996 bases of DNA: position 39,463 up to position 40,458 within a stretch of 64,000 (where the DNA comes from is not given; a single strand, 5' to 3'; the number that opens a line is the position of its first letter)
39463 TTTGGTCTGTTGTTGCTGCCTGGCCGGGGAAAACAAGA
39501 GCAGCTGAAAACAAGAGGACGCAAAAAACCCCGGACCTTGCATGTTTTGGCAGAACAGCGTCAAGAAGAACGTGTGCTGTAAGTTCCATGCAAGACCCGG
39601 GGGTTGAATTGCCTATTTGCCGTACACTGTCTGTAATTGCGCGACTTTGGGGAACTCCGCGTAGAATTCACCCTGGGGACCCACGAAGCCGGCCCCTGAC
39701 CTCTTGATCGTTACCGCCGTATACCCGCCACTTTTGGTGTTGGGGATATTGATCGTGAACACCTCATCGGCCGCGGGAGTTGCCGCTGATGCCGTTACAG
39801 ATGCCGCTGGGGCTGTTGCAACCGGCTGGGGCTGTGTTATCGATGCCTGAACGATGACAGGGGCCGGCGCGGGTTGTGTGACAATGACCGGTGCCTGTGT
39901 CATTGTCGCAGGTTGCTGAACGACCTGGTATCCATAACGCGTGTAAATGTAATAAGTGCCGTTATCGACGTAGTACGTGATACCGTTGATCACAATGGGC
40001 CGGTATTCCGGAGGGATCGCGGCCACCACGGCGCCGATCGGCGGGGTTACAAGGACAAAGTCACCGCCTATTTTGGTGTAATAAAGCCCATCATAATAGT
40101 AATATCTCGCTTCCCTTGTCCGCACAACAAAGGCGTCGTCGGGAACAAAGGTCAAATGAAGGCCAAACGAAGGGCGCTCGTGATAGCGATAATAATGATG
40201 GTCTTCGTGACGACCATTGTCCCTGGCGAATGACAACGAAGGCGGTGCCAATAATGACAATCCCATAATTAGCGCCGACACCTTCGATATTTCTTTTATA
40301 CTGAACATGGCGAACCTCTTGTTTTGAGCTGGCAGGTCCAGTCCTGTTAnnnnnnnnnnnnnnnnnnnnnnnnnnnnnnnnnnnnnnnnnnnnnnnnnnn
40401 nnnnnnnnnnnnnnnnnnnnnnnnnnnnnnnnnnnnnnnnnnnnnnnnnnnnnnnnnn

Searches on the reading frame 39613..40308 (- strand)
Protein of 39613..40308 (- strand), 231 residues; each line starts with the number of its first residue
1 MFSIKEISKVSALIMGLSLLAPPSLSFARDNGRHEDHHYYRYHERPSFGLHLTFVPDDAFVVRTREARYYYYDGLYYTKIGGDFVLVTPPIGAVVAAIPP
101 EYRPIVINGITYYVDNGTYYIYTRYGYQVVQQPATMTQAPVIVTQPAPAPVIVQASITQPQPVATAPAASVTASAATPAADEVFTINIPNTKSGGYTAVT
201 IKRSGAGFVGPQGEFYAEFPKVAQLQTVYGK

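Call 3: search_protein_families(library=pfam, proteins=[window:39613-40308:-], max_evalue=1)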
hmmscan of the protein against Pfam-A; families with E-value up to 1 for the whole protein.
window:39613-40308:- (231 aa): 1 family
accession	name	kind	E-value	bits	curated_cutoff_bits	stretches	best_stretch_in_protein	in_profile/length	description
PF20125.4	DUF6515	-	1.8e-17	64.2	24.9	1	37-134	33-133/179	Family of unknown function (DUF6515)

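Call 6: search_protein_families(library=ncbifam, proteins=[window:39613-40308:-], max_evalue=1)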
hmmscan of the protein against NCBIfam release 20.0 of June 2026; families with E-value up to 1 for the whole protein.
window:39613-40308:- (231 aa): 0 families

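Call 7: find_homologous_proteins(query=window:39613-40308:-)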
Query window:39613-40308:- (231 aa): 381 proteins with E <= 0.001 among 8000 candidates; the best 120 are listed.
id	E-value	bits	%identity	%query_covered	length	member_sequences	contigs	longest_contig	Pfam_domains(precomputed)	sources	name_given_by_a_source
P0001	1.8e-146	504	100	100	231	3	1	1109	PF20125.5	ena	-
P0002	3.3e-102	359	69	100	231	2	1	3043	PF20125.5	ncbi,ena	-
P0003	2.7e-93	330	65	99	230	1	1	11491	PF20125.5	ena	-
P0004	1.1e-87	311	61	100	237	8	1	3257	PF20125.5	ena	-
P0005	3.3e-87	310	64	100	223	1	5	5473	PF20125.5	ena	-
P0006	5.1e-87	309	66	100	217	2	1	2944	PF20125.5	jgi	-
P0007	1.4e-86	308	60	100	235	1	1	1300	PF20125.5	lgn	-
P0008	5.8e-84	299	58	100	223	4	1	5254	PF20125.5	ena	-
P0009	7.8e-83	296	63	96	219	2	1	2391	PF20125.5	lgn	-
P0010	6.1e-81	289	58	100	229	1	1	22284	PF20125.5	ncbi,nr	ncbi:MAG: hypothetical protein HQL23_06065 [Candidatus Omnitrophica bacterium]|nr:hypothetical prote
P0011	2.3e-79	284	57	99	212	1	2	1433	PF20125.5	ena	-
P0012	1.2e-76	275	60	95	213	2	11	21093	PF20125.5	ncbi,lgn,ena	-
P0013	1.2e-73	265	55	67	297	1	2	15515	PF20125.5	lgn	-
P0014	6.3e-71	257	46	96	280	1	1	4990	PF13441.13,PF05818.18,PF20125.5,PF13488.12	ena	-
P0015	9.4e-71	256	57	81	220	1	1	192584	PF20125.5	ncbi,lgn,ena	ncbi:MAG: DUF6515 family protein [Candidatus Omnitrophota bacterium]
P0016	9.7e-69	249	54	63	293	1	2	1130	PF13441.13,PF20125.5,PF05433.21,PF13488.12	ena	-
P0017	1.5e-68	249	54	100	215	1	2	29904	PF20125.5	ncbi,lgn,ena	-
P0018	1.7e-68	249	49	74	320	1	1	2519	PF13441.13,PF20125.5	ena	-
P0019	1.4e-67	246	55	100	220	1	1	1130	PF20125.5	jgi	jgi:hypothetical protein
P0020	2.0e-67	245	48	100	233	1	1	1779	PF20125.5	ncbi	-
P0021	4.8e-67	244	53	97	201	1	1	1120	PF20125.5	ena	-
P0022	1.4e-66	242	54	100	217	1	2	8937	PF20125.5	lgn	-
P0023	1.9e-66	242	54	98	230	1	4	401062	PF20125.5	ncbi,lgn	-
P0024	1.5e-65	239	48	97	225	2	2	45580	PF20125.5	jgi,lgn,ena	-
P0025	3.6e-65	238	50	62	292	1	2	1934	PF13441.13,PF05818.18,PF20125.5,PF13488.12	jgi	jgi:hypothetical protein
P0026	3.8e-65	238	53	100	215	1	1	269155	PF20125.5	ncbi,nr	ncbi:MAG: hypothetical protein HQL26_00905 [Candidatus Omnitrophica bacterium]|nr:hypothetical prote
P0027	5.6e-65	237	56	55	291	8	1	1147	PF20125.5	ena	-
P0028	1.5e-64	236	50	98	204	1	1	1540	PF20125.5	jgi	jgi:hypothetical protein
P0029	7.4e-64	233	40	100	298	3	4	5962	PF13441.13,PF20125.5,PF05433.21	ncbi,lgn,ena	-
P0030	1.5e-63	232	51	98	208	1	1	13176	PF20125.5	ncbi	-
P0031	4.2e-63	231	52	100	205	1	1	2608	PF20125.5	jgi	-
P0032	5.9e-63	231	50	100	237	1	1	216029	PF20125.5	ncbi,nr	ncbi:MAG: hypothetical protein HQL12_04390 [Candidatus Omnitrophica bacterium]|nr:hypothetical prote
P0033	9.4e-63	230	48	96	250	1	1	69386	PF20125.5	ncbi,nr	ncbi:MAG: hypothetical protein HQL22_01315 [Candidatus Omnitrophica bacterium]|nr:hypothetical prote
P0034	1.1e-62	230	52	90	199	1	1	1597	PF20125.5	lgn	-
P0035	5.6e-62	227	55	84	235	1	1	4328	PF20125.5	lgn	-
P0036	1.1e-61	226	48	100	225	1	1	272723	PF20125.5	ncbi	-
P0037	4.3e-61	224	54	94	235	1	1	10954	PF20125.5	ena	-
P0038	1.4e-60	223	45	100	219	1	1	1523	PF20125.5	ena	-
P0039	4.2e-60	221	49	98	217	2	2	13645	PF20125.5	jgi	jgi:hypothetical protein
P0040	7.1e-60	220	49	81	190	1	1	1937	PF20125.5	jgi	jgi:hypothetical protein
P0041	8.4e-60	220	49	94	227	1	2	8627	PF20125.5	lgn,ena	-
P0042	1.6e-59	219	47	97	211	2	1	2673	PF20125.5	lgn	-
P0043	2.2e-59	219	46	100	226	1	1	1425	PF20125.5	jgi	jgi:hypothetical protein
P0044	3.7e-59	218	47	100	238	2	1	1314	PF20125.5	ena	-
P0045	5.6e-59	218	48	100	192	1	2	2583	PF20125.5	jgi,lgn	jgi:hypothetical protein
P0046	3.4e-58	215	45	100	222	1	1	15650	PF20125.5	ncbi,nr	ncbi:MAG: hypothetical protein HQL13_03115 [Candidatus Omnitrophica bacterium]|nr:hypothetical prote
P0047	1.2e-57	213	48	97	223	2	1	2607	PF20125.5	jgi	jgi:hypothetical protein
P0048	3.0e-57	212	51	62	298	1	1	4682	PF13441.13,PF20125.5,PF05433.21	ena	-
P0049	3.8e-57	212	45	99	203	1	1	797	PF20125.5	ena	-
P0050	7.2e-57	211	47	97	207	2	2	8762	PF20125.5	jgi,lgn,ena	jgi:hypothetical protein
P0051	8.2e-57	210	47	92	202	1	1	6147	PF20125.5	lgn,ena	-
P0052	8.3e-57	210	53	52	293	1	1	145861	PF13441.13,PF20125.5,PF13488.12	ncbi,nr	ncbi:MAG: hypothetical protein HQL24_04325 [Candidatus Omnitrophica bacterium]|nr:hypothetical prote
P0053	1.0e-56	210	47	98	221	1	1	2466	PF20125.5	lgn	-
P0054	1.0e-56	210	54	85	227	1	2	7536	PF20125.5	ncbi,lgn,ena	-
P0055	1.2e-56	210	46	100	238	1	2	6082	PF20125.5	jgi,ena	jgi:hypothetical protein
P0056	1.4e-56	210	50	100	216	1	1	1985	PF20125.5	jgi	jgi:hypothetical protein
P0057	1.5e-56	210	47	100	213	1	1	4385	PF20125.5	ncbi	-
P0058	1.7e-56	209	55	94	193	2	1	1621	PF20125.5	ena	-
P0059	4.6e-56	208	50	65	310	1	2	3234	PF13441.13,PF20125.5,PF05433.21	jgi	jgi:uncharacterized protein YcfJ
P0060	1.4e-55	206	40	81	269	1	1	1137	PF20125.5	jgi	-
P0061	1.6e-55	206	49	94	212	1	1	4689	PF20125.5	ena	-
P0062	1.7e-55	206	47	96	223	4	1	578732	PF20125.5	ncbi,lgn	-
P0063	2.5e-55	206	52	83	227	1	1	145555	PF20125.5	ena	-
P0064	3.4e-55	205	44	98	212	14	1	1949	PF20125.5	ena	-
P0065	4.3e-54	202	45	100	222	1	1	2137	PF20125.5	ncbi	-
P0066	4.7e-54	201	47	99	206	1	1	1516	PF20125.5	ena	-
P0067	5.9e-54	201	46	100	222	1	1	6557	PF20125.5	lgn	-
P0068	8.3e-54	201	47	100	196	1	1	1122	PF20125.5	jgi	jgi:hypothetical protein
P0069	9.2e-54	200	43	100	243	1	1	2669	PF20125.5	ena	-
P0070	1.1e-52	197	51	84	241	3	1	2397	PF20125.5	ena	-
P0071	1.3e-52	197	46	93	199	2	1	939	PF20125.5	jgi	-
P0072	2.0e-52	196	45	99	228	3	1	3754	PF20125.5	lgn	-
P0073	2.9e-52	196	46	84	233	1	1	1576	PF20125.5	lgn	-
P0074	3.2e-52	195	47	100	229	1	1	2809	PF20125.5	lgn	-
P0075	4.6e-52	195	52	84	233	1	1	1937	PF20125.5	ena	-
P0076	5.3e-52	195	45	61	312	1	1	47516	PF13441.13,PF20125.5,PF05433.21,PF13488.12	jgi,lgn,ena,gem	-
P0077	5.3e-52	195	42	100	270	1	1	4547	PF20125.5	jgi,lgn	jgi:hypothetical protein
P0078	6.2e-52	194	48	100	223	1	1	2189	PF20125.5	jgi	jgi:hypothetical protein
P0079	6.9e-52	194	44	98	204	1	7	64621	PF20125.5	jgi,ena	-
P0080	1.2e-51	194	49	84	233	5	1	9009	PF20125.5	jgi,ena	-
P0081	1.4e-51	193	43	99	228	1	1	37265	PF20125.5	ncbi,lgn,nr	ncbi:MAG: hypothetical protein H6753_06100 [Candidatus Omnitrophica bacterium]|nr:hypothetical prote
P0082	1.4e-51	193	44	99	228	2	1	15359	PF20125.5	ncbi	-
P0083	1.4e-51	193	51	84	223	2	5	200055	PF20125.5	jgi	jgi:hypothetical protein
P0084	2.2e-51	193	46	100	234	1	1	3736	PF20125.5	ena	-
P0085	3.2e-51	192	44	98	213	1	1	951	PF20125.5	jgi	jgi:hypothetical protein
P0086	3.7e-51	192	46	100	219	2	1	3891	PF20125.5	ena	-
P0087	4.6e-51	192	51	83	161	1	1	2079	PF20125.5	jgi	jgi:hypothetical protein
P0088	5.0e-51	191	46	100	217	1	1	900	PF20125.5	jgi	jgi:hypothetical protein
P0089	9.2e-51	191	48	82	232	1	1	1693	PF20125.5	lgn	-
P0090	1.2e-50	190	46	100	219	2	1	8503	PF20125.5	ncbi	-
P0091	1.5e-50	190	43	98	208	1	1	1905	PF20125.5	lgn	-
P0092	2.1e-50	189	48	86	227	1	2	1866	PF20125.5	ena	-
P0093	1.1e-49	187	48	94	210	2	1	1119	PF20125.5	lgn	-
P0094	1.6e-49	187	42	95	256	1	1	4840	PF20125.5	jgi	jgi:hypothetical protein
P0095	2.4e-49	186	47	100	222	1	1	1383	PF20125.5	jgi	jgi:hypothetical protein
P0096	4.6e-49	185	46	60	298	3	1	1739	PF13441.13,PF20125.5,PF05433.21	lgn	-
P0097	4.8e-49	185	50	84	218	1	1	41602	PF20125.5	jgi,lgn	-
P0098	6.5e-49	185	47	82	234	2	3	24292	PF20125.5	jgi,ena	-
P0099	1.1e-48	184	45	98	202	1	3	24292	PF20125.5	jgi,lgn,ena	-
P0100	1.2e-48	184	48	84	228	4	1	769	PF20125.5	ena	-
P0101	1.7e-48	183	41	63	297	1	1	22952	PF13441.13,PF20125.5,PF05433.21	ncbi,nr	ncbi:MAG: glycine zipper 2TM domain-containing protein [Candidatus Omnitrophica bacterium]|nr:glycin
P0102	1.8e-48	183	47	64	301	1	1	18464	PF13441.13,PF20125.5,PF05433.21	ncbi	ncbi:MAG: DUF6515 family protein [Candidatus Omnitrophota bacterium]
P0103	2.2e-48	183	42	97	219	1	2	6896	PF20125.5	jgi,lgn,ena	-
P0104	2.4e-48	183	49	87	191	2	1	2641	PF20125.5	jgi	jgi:hypothetical protein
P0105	2.5e-48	183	43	99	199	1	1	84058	PF20125.5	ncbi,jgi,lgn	-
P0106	3.3e-48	182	46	97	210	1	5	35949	PF20125.5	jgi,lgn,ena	-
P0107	4.1e-48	182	45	98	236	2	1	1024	PF20125.5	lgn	-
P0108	5.0e-48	182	42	100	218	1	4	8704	PF20125.5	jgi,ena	-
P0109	1.8e-47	180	44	100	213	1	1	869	PF20125.5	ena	-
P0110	1.8e-47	180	43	99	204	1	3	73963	PF20125.5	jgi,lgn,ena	-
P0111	1.8e-47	180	46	84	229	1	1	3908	PF20125.5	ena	-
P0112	2.5e-47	179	44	98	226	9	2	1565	PF20125.5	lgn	-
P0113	3.3e-47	179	45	65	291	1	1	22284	PF13441.13,PF20125.5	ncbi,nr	ncbi:MAG: hypothetical protein HQL23_06070 [Candidatus Omnitrophica bacterium]|nr:hypothetical prote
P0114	3.5e-47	179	44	100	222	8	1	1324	PF20125.5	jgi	-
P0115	3.7e-47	179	45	62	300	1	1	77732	PF13441.13,PF20125.5,PF05433.21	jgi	jgi:uncharacterized protein YcfJ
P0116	9.6e-47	178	44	100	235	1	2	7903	PF20125.5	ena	-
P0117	9.7e-47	177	45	96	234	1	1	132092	PF20125.5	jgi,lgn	-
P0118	1.2e-46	177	43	99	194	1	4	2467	PF20125.5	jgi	jgi:hypothetical protein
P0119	1.8e-46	177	39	100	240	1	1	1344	PF20125.5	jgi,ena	-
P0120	1.9e-46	177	44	100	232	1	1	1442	PF20125.5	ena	-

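Call 10: find_related_loci(query=A1, collection=genome_contigs, flank=10000)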
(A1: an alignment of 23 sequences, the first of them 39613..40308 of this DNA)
Query A1 (231 aa) in genome_contigs; peptide patterns used: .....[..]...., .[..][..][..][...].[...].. (x = any residue, [..] = any of these).
196 stretches matched a pattern; 141 encode a relative of the query (tblastn E <= 1e-3); the best 80 are kept; 76 distinct loci.
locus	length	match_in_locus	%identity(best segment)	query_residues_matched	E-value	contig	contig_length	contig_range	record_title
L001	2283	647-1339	66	1-231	1e-92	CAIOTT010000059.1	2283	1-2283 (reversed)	MAG: Candidatus Omnitrophica bacterium isolate Ki2-D4_bin-0675 genome assembly, contig: bin-0675:59/74, whole genome sho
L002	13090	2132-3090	58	1-231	2e-72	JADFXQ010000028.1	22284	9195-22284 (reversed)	MAG: Candidatus Omnitrophota bacterium isolate nDJH15bin13 nDJH15_bin13_NODE_28_length_22284_cov_3.101548, whole genome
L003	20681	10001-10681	54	5-231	8e-71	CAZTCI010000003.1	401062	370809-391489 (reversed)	MAG TPA_asm: uncultured Planctomycetales bacterium isolate binchicken_co185_276 genome assembly, contig: NODE_19_length_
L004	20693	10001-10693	52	1-231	2e-67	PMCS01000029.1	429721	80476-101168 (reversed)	MAG: Candidatus Omnitrophota bacterium isolate fen_1318 73.20120700_E3M.124_contig_6982, whole genome shotgun sequence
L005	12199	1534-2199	58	1-231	1e-63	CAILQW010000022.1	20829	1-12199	MAG: Candidatus Omnitrophica bacterium isolate AM4_bin-704 genome assembly, contig: bin-704:22/67, whole genome shotgun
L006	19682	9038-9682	54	1-231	1e-63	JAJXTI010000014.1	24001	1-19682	MAG: bacterium isolate BP4.bin41 NODE_2210_length_24001_cov_1.418405, whole genome shotgun sequence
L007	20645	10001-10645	53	2-231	3e-63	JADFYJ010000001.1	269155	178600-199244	MAG: Candidatus Omnitrophota bacterium isolate nDJH6bin5 nDJH6_bin5_NODE_1_length_269155_cov_9.477724, whole genome shot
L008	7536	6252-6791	54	36-231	1e-59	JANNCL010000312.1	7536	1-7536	MAG: Candidatus Omnitrophota bacterium isolate OTE_78_metabat_191 OTE_78_k141_787425, whole genome shotgun sequence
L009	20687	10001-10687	42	3-231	1e-59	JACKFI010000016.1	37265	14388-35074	MAG: Candidatus Omnitrophota bacterium isolate HK-STAS-OMNI-1 HK-STAS-OMNI-1_16, whole genome shotgun sequence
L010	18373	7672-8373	47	1-231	7e-59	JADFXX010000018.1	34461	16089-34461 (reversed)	MAG: Candidatus Omnitrophota bacterium isolate nDJH2bin18 nDJH2_bin18_NODE_18_length_34461_cov_89.181861, whole genome s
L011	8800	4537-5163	45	5-231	7e-58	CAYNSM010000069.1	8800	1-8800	MAG TPA_asm: uncultured Planctomycetales bacterium isolate SRP278252_co1_54 genome assembly, contig: NODE_14844_length_8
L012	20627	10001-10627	45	5-231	9e-57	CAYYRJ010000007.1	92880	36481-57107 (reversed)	MAG TPA_asm: uncultured Planctomycetales bacterium isolate SRP278252_co1_150 genome assembly, contig: NODE_248_length_92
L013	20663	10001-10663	47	1-229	7e-57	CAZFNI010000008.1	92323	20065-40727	MAG TPA_asm: uncultured Planctomycetales bacterium isolate SRP342105_co1_465 genome assembly, contig: NODE_290_length_92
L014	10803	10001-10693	43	1-231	3e-55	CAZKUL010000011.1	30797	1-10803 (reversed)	MAG TPA_asm: uncultured Planctomycetales bacterium isolate binchicken_co241_121 genome assembly, contig: NODE_1378_lengt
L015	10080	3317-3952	49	5-231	9e-55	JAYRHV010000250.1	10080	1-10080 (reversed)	MAG: Candidatus Omnitrophota bacterium isolate SZ_szas25bin.37 k141_1058997, whole genome shotgun sequence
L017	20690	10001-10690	48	1-231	2e-53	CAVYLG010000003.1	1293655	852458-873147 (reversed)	MAG: Candidatus Omnitrophota bacterium isolate MFD01476.bin.2.120 genome assembly, contig: contig_16581, whole genome sh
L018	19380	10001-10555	45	21-231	4e-53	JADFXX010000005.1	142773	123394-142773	MAG: Candidatus Omnitrophota bacterium isolate nDJH2bin18 nDJH2_bin18_NODE_5_length_142773_cov_57.201933, whole genome s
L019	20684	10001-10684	47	1-230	3e-52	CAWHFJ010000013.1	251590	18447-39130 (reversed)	MAG: Candidatus Omnitrophota bacterium isolate MFD04780.bin.2.175 genome assembly, contig: contig_27280, whole genome sh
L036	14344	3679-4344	45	1-231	4e-42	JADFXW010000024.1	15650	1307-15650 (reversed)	MAG: Candidatus Omnitrophota bacterium isolate nDJH2bin13 nDJH2_bin13_NODE_24_length_15650_cov_2.293436, whole genome sh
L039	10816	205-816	37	7-229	1e-40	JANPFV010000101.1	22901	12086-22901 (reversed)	MAG: Candidatus Omnitrophota bacterium isolate VAR_69_metabat_93 VAR_69_k141_3384192, whole genome shotgun sequence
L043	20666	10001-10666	37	1-231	8e-39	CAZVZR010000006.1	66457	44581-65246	MAG TPA_asm: uncultured Planctomycetales bacterium isolate SRP193066_co2_435 genome assembly, contig: NODE_130_length_66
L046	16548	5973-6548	41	26-231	2e-37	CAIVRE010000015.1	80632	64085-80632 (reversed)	MAG: Candidatus Omnitrophica bacterium isolate AM-lipid-02-D9_bin-0629 genome assembly, contig: bin-0629:15/34, whole ge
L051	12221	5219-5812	34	11-231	1e-35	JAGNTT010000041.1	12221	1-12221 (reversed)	MAG: Candidatus Omnitrophota bacterium isolate Go_SlAct_bin_392 Go_SlAct_23817_length_12221_cov_8.349760, whole genome s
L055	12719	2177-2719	40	3-231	4e-35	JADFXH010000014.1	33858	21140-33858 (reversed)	MAG: Candidatus Omnitrophota bacterium isolate nDJH13bin20 nDJH13_bin20_NODE_14_length_33858_cov_10.420800, whole genome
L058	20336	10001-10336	54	101-231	2e-34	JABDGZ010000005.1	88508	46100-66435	MAG: Candidatus Omnitrophota bacterium isolate BWOrgControl_Nextera71_MAG1 3300021028.a:Ga0206863_1010, whole genome sho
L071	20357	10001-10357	50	93-231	2e-31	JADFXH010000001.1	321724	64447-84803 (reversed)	MAG: Candidatus Omnitrophota bacterium isolate nDJH13bin20 nDJH13_bin20_NODE_1_length_321724_cov_8.495634, whole genome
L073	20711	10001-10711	50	1-231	2e-61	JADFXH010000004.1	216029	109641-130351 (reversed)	MAG: Candidatus Omnitrophota bacterium isolate nDJH13bin20 nDJH13_bin20_NODE_4_length_216029_cov_9.374494, whole genome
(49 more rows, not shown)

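Call 21: search_protein_families(library=pfam, proteins=[L039:1933-2469:+, L071:10350-10748:+, L043:11250-11738:+, L046:6613-7173:+, L018:16531-16941:+, L073:9340-9861:+, L051:9749-11713:+, L051:7519-8781:+, L058:2643-3089:+, L002:1484-2392:+], max_evalue=0.01)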
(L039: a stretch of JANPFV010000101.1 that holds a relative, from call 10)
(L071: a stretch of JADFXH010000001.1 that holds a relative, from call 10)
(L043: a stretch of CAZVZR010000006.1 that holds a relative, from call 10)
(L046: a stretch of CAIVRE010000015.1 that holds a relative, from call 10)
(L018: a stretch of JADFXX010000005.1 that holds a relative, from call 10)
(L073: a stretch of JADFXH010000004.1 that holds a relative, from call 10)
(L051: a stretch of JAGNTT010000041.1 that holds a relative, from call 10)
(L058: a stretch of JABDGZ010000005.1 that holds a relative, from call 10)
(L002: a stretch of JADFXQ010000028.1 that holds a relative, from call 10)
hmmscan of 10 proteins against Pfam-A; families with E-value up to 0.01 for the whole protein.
L039:1933-2469:+ (178 aa): 2 families
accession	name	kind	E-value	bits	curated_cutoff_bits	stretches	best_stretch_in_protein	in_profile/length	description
PF07813.17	LTXXQ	-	1.1e-05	26.5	24.3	1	64-164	3-100/100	LTXXQ motif family protein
PF13801.11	Metal_resist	-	0.00036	21.1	29.2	1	73-158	39-124/125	Heavy-metal resistance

L071:10350-10748:+ (132 aa): 0 families

L043:11250-11738:+ (162 aa): 1 family
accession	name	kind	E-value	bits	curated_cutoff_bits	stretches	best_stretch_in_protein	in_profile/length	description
PF13490.11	zf-HC2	-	5.4e-06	26.8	22.2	1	12-39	8-35/35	Putative zinc-finger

L046:6613-7173:+ (186 aa): 11 families
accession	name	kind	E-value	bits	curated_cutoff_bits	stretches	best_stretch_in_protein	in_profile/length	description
PF08281.18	Sigma70_r4_2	-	8.6e-18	64.2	25.7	1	127-177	4-54/54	Sigma-70, region 4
PF04542.20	Sigma70_r2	-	2.3e-17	63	24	1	26-93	1-70/71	Sigma-70 region 2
PF04545.22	Sigma70_r4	-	1.5e-10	40.9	24.1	1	130-175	1-46/50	Sigma-70, region 4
PF07638.17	Sigma70_ECF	-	1.5e-08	35.2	21.1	1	10-177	6-179/185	ECF sigma factor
PF13384.12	HTH_23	-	1.3e-05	25.3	24.6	1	138-173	7-41/50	Homeodomain-like domain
PF12645.13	HTH_16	-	1.5e-05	25.4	22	1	10-62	2-52/65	Helix-turn-helix domain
PF13412.12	HTH_24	-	0.0001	22.2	21.9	1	149-173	17-41/48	Winged helix-turn-helix DNA-binding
PF13556.12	HTH_30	-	0.00062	19.9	27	1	149-176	12-39/59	PucR C-terminal helix-turn-helix domain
PF20432.4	Xre-like-HTH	-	0.0035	18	25.8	1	149-181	23-53/63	Antitoxin Xre-like helix-turn-helix domain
PF13545.12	HTH_Crp_2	-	0.005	17.2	27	0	147-172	20-45/70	Crp-like helix-turn-helix domain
PF13518.12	HTH_28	-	0.0057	17.1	25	0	139-181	3-48/52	Helix-turn-helix domain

L018:16531-16941:+ (136 aa): 1 family
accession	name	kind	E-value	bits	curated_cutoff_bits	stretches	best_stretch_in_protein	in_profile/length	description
PF05844.17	YopD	-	0.0012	18.3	25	1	40-130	156-243/297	YopD protein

L073:9340-9861:+ (173 aa): 0 families

L051:9749-11713:+ (654 aa): 6 families
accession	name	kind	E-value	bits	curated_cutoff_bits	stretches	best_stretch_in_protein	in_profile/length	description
PF12704.14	MacB_PCD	-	5.7e-49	167.6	27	1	270-492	1-206/207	MacB-like periplasmic core domain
PF00005.33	ABC_tran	-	2.3e-33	116.2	25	1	22-167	2-136/137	ABC transporter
PF02687.27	FtsX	-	1.3e-19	70.9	25.5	1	534-646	2-119/120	FtsX-like permease C-terminal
PF02463.25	SMC_N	-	1.8e-06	28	40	1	118-212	121-212/220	RecF/RecN/SMC N terminal domain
PF13304.12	AAA_21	-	0.0003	21.4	27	0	33-56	1-26/304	AAA domain, putative AbiEii toxin, Type IV TA system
PF13555.12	AAA_29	-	0.0023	18.1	27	1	26-48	17-39/61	P-loop containing region of AAA domain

L051:7519-8781:+ (420 aa): 1 family
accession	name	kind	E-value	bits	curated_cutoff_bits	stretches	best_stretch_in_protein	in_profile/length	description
PF02321.23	OEP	-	3.1e-60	203.6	22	2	235-408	4-182/187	Outer membrane efflux protein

L058:2643-3089:+ (148 aa): 3 families
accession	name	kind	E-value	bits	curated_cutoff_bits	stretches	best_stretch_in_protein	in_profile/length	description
PF13488.11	Gly-zipper_Omp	-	1.9e-05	25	25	1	29-75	2-44/46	Glycine zipper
PF13441.11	Gly-zipper_YMGG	-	2e-05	24.7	28.9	1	24-71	1-44/45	YMGG-like Gly-zipper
PF05433.20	Rick_17kDa_Anti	-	0.0016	18.7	24.2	1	29-70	2-43/43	Glycine zipper 2TM domain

L002:1484-2392:+ (302 aa): 5 families
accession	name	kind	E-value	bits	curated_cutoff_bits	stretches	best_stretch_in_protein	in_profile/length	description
PF20125.4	DUF6515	-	1.2e-19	71.3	24.9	1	54-143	44-133/179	Family of unknown function (DUF6515)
PF13441.11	Gly-zipper_YMGG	-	0.00045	20.3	28.9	1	170-217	4-45/45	YMGG-like Gly-zipper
PF13488.11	Gly-zipper_Omp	-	0.00054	20.3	25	1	172-221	2-45/46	Glycine zipper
PF05818.17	TraT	-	0.0043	17.3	31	1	131-221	47-133/214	Enterobacterial TraT complement resistance protein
PF05433.20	Rick_17kDa_Anti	-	0.0046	17.3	24.2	1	175-215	1-43/43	Glycine zipper 2TM domain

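Call 24: search_solved_structures(query=A2, max_evalue=10)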
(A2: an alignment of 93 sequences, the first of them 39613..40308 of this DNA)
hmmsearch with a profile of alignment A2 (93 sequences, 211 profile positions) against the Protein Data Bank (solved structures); distinct sequences matched with E-value up to 10: 1.
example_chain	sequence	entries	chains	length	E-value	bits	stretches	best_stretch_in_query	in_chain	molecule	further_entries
1o4s_A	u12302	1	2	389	0.42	13.2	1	131-199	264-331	Aspartate aminotransferase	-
